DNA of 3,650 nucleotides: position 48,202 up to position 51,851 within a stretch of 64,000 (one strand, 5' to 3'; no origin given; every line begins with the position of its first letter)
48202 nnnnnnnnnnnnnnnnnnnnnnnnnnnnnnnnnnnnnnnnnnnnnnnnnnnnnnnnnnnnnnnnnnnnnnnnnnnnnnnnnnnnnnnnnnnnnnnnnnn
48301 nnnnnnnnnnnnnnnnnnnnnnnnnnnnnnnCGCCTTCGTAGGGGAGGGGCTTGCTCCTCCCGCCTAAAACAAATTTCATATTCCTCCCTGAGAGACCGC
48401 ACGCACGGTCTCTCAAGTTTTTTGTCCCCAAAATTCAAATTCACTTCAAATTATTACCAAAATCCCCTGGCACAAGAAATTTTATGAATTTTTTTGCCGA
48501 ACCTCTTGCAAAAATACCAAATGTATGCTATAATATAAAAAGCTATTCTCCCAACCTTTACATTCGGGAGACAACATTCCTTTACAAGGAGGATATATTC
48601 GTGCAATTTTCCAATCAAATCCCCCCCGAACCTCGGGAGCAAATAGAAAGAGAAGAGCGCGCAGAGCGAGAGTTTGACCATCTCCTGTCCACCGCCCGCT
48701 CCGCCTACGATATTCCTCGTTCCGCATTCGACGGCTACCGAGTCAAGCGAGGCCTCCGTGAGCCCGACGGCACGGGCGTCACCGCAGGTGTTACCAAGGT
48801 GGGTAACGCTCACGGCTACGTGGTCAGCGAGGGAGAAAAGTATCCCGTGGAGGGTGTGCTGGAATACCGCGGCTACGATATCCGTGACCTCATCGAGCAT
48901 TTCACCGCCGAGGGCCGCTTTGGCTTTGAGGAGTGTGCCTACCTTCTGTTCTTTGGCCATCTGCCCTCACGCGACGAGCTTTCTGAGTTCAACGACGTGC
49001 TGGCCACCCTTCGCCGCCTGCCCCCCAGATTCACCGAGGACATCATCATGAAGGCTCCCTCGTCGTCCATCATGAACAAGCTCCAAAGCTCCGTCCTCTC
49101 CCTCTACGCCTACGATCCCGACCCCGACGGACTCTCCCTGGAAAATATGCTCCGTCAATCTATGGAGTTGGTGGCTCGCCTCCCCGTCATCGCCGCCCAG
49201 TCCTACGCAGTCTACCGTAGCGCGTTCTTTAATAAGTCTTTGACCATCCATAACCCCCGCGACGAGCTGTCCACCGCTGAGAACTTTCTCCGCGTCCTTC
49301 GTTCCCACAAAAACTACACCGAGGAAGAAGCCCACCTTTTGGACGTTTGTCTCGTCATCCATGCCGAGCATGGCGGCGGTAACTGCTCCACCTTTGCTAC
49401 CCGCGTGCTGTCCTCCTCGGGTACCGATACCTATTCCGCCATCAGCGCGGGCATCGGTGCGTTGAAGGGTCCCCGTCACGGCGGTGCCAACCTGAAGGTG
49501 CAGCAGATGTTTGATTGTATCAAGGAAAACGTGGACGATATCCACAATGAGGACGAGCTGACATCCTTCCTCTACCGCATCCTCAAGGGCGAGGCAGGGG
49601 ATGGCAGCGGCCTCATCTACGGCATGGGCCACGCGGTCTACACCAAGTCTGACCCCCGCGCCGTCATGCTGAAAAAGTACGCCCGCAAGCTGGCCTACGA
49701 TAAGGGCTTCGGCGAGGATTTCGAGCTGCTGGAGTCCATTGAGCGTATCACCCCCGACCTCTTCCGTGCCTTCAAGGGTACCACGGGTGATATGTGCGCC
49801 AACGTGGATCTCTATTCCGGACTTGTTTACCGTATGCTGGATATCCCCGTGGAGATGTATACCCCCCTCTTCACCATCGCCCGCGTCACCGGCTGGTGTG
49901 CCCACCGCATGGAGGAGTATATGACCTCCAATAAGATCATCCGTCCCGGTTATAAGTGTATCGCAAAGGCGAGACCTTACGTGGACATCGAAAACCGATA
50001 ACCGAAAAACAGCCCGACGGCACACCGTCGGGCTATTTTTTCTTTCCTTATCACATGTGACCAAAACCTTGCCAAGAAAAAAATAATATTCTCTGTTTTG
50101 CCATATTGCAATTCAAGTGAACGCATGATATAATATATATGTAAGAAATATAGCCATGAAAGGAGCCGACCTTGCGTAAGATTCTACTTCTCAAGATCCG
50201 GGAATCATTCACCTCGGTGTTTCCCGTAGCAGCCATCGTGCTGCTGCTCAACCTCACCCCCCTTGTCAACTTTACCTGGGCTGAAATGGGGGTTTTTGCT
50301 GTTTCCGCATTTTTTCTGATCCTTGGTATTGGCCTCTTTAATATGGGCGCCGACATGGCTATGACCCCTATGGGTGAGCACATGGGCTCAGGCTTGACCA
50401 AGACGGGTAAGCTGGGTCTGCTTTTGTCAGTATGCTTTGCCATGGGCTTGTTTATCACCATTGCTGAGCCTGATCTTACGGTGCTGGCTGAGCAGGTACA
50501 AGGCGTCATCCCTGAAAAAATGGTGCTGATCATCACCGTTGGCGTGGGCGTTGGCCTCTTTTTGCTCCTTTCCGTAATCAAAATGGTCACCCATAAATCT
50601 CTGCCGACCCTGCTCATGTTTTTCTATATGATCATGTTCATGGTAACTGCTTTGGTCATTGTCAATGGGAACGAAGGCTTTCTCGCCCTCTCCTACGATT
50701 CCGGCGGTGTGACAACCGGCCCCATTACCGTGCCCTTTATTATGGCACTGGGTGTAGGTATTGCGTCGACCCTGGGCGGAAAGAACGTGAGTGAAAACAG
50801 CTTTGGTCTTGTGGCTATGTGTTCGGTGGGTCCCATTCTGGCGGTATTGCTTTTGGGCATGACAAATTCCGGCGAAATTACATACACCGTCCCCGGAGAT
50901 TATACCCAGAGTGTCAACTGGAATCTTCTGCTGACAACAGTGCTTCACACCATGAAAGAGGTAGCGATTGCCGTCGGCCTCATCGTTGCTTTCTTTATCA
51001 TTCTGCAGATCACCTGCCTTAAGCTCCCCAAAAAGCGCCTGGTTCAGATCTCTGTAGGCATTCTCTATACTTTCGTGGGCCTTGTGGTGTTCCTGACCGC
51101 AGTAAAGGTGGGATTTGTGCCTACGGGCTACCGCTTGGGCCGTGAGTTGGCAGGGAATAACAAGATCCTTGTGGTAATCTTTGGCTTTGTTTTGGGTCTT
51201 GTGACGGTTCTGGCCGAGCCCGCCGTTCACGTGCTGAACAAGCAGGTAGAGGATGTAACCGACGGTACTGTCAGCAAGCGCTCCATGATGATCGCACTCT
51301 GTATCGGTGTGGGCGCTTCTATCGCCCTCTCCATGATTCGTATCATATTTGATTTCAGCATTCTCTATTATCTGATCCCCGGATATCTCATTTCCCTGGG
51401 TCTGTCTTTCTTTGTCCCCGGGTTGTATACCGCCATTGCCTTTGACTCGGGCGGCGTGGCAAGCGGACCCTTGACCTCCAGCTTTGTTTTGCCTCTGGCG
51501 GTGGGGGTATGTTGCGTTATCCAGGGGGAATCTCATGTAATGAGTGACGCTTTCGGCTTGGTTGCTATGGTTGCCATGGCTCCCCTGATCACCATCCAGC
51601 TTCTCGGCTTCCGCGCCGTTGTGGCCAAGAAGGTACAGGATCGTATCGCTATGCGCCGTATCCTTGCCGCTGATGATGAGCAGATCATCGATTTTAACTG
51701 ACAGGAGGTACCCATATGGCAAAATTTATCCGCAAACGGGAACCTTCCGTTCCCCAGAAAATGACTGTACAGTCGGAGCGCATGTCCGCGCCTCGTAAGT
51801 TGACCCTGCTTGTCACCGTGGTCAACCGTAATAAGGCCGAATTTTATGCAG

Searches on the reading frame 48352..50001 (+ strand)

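Call 60: search_protein_families(library=pfam, proteins=[window:48352-50001:+], max_evalue=0.00001)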
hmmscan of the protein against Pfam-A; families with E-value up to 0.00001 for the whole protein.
window:48352-50001:+ (549 aa): 1 family
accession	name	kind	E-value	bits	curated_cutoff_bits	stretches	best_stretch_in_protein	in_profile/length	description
PF00285.26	Citrate_synt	-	6e-113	377.9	27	1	143-532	5-356/357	Citrate synthase, C-terminal domain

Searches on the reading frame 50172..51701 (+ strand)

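Call 60: search_protein_families(library=pfam, proteins=[window:50172-51701:+], max_evalue=0.00001)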
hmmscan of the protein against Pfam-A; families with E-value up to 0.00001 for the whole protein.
window:50172-51701:+ (509 aa): 1 family
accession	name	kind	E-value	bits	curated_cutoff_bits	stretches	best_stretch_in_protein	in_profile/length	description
PF07556.16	DUF1538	-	9.6e-128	424.1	22.6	2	271-480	1-210/211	Protein of unknown function (DUF1538)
